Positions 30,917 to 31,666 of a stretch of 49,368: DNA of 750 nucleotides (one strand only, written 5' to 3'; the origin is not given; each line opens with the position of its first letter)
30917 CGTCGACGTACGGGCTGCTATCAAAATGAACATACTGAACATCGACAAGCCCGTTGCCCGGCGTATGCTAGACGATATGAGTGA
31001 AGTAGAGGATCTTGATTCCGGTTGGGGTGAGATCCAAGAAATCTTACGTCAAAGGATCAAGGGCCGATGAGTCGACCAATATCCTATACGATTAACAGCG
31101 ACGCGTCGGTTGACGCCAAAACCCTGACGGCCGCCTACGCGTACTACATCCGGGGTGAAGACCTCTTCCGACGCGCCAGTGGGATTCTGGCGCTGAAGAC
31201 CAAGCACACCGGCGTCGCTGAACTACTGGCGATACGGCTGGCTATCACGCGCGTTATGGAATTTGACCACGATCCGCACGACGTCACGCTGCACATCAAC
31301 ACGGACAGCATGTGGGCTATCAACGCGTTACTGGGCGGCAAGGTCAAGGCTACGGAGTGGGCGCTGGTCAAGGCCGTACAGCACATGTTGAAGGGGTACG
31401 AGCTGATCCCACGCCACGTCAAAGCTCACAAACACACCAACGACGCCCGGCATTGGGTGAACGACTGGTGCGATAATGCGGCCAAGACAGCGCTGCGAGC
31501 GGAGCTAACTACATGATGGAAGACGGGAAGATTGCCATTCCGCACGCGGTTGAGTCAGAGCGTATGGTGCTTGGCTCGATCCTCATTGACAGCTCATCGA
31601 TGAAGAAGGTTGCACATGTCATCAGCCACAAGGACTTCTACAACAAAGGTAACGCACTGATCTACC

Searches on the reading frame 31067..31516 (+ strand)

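Call 75: search_protein_families(library=pfam, proteins=[window:31067-31516:+], max_evalue=0.001)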
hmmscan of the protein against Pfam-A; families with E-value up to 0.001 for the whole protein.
window:31067-31516:+ (149 aa): 1 family
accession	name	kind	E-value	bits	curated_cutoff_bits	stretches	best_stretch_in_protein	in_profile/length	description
PF00075.30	RNase_H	-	2e-05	25.2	25.8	1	7-143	4-140/141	RNase H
